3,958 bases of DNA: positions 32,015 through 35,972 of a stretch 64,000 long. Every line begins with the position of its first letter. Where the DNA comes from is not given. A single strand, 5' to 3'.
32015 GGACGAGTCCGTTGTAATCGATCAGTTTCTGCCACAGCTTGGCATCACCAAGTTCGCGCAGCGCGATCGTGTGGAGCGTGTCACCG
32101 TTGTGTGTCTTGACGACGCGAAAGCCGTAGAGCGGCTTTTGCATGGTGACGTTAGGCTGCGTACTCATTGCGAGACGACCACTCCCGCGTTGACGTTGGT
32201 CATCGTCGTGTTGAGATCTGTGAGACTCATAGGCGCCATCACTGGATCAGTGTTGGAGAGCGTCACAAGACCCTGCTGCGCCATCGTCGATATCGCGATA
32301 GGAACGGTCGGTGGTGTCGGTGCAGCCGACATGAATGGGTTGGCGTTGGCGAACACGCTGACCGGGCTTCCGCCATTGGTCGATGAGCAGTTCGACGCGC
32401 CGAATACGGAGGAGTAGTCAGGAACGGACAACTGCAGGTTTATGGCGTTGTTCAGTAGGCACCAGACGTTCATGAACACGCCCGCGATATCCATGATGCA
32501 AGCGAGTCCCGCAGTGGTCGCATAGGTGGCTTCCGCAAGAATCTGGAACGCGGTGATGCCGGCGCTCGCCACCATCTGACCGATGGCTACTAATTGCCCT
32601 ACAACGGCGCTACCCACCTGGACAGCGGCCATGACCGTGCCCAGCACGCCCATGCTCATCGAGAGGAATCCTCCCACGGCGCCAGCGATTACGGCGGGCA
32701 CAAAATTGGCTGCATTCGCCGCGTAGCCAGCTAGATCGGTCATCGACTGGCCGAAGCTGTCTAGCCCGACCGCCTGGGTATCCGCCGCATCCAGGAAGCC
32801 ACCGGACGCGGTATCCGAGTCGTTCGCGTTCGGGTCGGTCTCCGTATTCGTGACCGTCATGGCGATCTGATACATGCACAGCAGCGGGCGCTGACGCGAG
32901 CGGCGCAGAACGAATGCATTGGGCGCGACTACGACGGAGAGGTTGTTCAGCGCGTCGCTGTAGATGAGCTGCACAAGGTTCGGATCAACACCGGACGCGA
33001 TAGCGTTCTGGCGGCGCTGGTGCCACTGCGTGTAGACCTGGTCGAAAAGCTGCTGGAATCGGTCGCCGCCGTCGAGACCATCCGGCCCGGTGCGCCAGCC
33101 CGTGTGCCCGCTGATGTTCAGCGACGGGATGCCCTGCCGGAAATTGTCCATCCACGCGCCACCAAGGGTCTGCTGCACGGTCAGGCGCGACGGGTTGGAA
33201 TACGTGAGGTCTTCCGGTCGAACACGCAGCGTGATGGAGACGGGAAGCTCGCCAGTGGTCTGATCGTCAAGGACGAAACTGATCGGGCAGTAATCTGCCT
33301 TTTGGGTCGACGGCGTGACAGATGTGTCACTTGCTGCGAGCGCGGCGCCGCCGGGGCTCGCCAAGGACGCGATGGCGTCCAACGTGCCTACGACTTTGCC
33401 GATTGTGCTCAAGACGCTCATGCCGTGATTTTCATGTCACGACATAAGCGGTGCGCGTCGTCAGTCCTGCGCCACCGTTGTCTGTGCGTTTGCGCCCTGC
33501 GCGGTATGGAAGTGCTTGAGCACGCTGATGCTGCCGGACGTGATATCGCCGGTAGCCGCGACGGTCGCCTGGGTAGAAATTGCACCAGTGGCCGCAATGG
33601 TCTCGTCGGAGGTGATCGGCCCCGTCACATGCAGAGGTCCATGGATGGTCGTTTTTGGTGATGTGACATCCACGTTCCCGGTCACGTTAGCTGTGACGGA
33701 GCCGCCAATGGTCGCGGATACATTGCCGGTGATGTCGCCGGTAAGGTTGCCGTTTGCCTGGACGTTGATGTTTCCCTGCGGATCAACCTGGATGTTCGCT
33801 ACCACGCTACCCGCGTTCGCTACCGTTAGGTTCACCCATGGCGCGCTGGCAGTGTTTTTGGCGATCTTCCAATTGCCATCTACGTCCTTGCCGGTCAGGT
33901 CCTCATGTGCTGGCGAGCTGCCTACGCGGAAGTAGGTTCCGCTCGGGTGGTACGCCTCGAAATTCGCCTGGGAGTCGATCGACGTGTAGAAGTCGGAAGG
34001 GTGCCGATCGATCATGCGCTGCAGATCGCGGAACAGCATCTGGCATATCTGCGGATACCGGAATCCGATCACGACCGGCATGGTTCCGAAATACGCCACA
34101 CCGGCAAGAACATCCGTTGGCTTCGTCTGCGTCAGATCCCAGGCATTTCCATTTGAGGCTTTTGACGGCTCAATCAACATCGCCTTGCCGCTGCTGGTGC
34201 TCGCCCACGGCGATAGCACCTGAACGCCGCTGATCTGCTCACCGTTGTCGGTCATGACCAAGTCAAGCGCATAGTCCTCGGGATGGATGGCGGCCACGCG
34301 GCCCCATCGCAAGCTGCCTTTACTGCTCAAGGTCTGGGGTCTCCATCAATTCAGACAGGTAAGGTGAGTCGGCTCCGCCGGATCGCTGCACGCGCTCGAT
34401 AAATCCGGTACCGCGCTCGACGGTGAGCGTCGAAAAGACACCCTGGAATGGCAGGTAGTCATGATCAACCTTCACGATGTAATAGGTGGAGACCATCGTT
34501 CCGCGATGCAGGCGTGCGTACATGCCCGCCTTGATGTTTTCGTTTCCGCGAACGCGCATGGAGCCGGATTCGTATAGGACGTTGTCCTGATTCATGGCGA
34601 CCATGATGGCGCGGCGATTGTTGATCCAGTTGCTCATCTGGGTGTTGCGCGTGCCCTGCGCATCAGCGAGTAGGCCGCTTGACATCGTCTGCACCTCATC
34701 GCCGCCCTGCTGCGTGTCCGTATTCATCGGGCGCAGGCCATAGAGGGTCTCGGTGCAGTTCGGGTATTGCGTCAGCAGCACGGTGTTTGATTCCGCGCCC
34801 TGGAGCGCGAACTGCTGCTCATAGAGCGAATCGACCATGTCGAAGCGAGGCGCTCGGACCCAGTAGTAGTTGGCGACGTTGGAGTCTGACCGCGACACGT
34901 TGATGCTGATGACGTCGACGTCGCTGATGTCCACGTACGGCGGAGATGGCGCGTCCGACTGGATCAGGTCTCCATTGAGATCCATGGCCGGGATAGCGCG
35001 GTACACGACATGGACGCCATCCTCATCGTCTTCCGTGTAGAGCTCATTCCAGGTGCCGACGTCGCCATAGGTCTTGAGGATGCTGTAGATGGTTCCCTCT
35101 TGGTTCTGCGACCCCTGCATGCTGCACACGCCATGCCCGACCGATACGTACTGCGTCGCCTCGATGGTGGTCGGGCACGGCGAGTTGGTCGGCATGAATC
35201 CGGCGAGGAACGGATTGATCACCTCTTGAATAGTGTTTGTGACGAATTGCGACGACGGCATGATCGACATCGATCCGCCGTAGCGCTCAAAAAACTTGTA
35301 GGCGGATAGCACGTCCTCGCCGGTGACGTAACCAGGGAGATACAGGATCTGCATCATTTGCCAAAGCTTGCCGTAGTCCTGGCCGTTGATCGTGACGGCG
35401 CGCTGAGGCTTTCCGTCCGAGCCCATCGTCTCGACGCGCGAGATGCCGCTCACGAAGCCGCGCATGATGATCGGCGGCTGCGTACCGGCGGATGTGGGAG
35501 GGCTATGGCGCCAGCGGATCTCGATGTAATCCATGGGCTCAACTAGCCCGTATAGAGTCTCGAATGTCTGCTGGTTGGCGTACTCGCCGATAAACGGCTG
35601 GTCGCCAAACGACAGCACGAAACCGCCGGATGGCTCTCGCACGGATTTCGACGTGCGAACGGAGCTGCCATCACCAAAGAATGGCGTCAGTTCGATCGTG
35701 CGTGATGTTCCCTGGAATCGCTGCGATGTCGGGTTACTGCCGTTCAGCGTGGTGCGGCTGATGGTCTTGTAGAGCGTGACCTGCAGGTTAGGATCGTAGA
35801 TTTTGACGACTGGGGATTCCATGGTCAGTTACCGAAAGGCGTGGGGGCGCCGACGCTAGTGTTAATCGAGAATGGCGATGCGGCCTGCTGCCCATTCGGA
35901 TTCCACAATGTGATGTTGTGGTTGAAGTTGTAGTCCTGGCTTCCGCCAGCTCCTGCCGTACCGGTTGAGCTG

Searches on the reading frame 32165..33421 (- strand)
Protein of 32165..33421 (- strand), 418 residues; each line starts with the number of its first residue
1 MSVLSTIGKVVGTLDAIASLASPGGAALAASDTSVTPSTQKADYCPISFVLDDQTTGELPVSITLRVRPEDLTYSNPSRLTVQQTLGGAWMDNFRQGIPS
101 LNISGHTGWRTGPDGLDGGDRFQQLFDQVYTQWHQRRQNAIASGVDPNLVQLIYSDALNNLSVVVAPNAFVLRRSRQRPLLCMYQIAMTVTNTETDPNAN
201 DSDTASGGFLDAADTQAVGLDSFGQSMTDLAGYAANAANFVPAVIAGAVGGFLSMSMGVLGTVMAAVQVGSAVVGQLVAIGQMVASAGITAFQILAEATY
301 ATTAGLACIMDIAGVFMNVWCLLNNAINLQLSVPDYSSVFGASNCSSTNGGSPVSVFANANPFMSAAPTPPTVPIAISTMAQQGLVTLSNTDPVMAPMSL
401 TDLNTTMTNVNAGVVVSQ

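Call 14: search_protein_families(library=phrogs, proteins=[window:32165-33421:-], max_evalue=0.00001)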
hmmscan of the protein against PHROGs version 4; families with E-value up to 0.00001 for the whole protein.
window:32165-33421:- (418 aa): 1 family
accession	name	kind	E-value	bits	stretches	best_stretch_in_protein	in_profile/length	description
phrog_1011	-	head and packaging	1.6e-44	154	1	46-416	16-359/361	virion structural protein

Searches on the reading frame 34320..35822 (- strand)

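Call 14: search_protein_families(library=phrogs, proteins=[window:34320-35822:-], max_evalue=0.00001)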
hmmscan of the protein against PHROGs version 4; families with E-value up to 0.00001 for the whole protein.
window:34320-35822:- (500 aa): 1 family
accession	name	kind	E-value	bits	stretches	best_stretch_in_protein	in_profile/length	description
phrog_1015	-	tail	1e-06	28.7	0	411-471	519-581/795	tail protein with lysin activity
